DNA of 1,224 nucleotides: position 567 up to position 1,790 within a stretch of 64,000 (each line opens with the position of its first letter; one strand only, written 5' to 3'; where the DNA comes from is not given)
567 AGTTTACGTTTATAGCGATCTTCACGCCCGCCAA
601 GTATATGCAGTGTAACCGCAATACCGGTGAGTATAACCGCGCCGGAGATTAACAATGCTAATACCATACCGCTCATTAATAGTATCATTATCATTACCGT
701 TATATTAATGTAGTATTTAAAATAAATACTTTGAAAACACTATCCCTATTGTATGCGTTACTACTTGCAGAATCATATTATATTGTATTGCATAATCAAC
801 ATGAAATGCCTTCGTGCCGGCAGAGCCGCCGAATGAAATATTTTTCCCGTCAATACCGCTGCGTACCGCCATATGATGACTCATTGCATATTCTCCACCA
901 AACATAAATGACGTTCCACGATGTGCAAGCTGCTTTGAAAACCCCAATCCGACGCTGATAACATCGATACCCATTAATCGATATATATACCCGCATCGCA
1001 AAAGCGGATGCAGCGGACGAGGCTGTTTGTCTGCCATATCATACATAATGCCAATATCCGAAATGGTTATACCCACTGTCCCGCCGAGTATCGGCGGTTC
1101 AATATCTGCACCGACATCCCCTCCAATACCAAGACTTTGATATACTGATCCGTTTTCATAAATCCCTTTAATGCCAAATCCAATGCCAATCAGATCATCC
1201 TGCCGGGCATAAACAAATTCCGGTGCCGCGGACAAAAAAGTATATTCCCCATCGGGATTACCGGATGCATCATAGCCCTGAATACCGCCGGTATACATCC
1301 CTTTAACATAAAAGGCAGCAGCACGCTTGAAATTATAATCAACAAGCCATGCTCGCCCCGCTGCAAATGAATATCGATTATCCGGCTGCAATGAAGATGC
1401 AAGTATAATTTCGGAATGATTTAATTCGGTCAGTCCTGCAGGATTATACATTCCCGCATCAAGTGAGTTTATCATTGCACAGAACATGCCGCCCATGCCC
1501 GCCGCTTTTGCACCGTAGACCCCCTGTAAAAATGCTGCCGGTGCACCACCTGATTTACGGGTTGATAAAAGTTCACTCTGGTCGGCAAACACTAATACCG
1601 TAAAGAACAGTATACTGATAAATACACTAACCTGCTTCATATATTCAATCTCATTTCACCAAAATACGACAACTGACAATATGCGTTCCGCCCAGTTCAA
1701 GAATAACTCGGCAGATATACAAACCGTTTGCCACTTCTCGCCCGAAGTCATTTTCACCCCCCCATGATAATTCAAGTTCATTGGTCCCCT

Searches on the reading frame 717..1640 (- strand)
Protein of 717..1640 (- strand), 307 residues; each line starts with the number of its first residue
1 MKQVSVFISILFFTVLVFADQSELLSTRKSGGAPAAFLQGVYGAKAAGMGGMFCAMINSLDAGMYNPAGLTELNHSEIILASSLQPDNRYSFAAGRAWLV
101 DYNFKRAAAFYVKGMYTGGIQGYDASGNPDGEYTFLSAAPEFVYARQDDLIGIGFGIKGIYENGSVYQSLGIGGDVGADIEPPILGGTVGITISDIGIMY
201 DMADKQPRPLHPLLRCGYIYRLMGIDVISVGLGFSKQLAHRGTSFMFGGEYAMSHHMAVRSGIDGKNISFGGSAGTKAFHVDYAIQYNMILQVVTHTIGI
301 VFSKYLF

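Call 69: find_encoding_contigs(protein=window:717-1640:-, flank=10000, max_places=1)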
Protein window:717-1640:- (307 aa): 3 contigs read that carry it; 1 place shown.
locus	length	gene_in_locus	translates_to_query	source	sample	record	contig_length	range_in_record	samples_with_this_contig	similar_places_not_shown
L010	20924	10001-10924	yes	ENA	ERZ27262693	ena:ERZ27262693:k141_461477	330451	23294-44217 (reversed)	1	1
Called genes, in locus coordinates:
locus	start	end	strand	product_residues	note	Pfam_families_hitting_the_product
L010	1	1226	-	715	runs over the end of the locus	PF13200:DUF4015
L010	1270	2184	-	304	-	PF05833:NFACT_N, PF05670:NFACT-R_1, PF18297:NFACT-R_2 (weak)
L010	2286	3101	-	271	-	-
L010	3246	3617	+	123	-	-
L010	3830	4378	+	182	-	-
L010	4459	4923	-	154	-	-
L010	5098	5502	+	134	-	PF13560:HTH_31 (weak), PF12844:HTH_19 (weak), PF01381:HTH_3, PF13443:HTH_26 (weak)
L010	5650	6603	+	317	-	PF00890:FAD_binding_2 (faint), PF01266:DAO (faint), PF03486:HI0933_like (faint), PF07992:Pyr_redox_2, PF13434:Lys_Orn_oxgnase (faint), PF13738:Pyr_redox_3, PF00070:Pyr_redox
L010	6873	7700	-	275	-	PF00950:ABC-3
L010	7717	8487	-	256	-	PF02463:SMC_N (faint), PF00005:ABC_tran, PF13304:AAA_21 (faint)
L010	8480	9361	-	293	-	PF01297:ZnuA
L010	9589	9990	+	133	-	-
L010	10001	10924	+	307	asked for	-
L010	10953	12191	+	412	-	PF13428:TPR_14 (faint), PF00515:TPR_1 (faint), PF07719:TPR_2 (faint), PF14559:TPR_19 (faint), PF13424:TPR_12 (faint), PF12895:ANAPC3 (weak), PF04471:Mrr_cat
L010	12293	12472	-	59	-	-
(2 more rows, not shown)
